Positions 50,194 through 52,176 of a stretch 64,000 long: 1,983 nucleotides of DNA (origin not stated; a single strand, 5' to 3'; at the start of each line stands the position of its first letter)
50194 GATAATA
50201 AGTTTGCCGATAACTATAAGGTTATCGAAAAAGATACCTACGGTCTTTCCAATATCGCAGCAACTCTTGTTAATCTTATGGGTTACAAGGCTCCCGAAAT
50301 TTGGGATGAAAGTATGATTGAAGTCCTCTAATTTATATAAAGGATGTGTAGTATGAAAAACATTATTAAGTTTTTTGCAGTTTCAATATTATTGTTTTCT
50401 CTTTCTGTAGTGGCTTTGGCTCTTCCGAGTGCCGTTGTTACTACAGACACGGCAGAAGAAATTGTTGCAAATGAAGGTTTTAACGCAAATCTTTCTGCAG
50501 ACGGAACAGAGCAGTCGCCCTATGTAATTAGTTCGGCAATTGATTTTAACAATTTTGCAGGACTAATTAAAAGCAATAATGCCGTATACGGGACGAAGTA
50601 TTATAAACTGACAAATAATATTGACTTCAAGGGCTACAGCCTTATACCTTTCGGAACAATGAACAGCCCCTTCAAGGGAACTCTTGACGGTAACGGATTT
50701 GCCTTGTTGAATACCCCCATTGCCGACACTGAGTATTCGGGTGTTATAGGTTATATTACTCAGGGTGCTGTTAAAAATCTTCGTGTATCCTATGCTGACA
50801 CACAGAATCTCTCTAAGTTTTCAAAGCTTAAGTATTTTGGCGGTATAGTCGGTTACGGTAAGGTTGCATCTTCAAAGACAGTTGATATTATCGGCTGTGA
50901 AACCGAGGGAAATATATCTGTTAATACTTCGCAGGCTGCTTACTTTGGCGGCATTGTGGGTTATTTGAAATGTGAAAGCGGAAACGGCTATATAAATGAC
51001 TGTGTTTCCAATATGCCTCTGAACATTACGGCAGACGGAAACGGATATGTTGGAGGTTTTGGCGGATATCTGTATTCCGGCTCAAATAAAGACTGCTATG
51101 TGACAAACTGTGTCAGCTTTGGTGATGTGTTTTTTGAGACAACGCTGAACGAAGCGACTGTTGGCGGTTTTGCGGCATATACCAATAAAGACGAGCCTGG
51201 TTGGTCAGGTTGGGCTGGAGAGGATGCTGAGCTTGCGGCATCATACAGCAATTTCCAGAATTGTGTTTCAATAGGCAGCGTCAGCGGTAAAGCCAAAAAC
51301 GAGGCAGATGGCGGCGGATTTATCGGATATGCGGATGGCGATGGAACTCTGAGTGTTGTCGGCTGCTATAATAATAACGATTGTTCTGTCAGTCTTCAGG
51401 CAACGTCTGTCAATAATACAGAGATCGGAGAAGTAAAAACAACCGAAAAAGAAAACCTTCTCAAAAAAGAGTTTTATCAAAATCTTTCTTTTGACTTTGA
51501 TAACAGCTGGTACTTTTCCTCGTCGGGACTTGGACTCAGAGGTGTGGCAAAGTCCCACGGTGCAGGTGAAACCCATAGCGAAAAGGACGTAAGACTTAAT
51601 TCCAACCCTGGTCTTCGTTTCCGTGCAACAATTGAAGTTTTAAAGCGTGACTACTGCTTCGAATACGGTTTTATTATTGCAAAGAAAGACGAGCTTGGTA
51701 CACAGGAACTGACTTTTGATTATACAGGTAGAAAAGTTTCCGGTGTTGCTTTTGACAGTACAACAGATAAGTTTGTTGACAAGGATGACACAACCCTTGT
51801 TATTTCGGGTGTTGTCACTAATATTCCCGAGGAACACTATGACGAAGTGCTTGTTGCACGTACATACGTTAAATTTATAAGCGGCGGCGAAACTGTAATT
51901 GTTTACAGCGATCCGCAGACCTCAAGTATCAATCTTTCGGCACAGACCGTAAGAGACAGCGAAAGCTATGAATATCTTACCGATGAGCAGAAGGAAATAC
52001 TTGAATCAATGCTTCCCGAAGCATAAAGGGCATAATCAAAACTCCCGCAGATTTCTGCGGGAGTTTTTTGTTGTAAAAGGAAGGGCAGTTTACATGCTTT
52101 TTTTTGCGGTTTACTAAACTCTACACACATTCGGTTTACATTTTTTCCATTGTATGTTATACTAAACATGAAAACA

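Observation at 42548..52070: Possible operon: dead helicase-like protein, orphan MreB paralog, gpmI, and a secreted GLUG protein of the surface family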

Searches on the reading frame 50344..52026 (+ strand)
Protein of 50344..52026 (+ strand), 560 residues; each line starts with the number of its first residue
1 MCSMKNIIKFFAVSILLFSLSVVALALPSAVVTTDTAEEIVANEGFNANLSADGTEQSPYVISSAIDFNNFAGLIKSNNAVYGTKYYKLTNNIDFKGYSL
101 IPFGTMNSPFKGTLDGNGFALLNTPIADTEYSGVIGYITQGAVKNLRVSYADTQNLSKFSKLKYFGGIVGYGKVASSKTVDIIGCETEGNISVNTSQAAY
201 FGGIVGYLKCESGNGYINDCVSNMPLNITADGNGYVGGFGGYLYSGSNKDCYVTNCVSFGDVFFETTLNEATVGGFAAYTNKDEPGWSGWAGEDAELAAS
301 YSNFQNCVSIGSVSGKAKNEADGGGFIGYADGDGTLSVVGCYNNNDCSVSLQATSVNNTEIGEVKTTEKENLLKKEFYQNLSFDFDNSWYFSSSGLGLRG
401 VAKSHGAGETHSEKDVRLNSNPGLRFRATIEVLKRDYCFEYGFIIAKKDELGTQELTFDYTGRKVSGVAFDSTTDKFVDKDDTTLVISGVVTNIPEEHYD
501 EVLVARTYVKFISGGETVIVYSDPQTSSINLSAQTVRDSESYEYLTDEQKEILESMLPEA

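Call 4: search_protein_families(library=pfam, proteins=[window:50344-52026:+], max_evalue=0.01)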
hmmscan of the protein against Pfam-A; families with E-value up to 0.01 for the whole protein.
window:50344-52026:+ (560 aa): 0 families

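Call 13: search_protein_families(library=pfam, proteins=[window:50344-52026:+], max_evalue=10)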
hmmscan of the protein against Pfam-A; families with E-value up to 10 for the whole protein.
window:50344-52026:+ (560 aa): 2 families
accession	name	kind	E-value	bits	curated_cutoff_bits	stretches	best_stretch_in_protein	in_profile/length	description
PF18426.6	Tli4_C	-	0.14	12.8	25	1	437-486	8-56/161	Tle cognate immunity protein 4 C-terminal domain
PF07581.17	Glug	-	8.7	7.5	20.5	1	232-255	1-25/28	The GLUG motif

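Call 14: search_protein_families(library=ncbifam, proteins=[window:50344-52026:+], max_evalue=0.1)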
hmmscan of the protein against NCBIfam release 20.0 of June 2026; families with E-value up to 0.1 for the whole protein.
window:50344-52026:+ (560 aa): 0 families

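Call 15: search_protein_families(library=padloc, proteins=[window:50344-52026:+], max_evalue=0.1)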
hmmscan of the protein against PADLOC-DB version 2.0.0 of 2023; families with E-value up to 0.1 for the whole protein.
window:50344-52026:+ (560 aa): 0 families
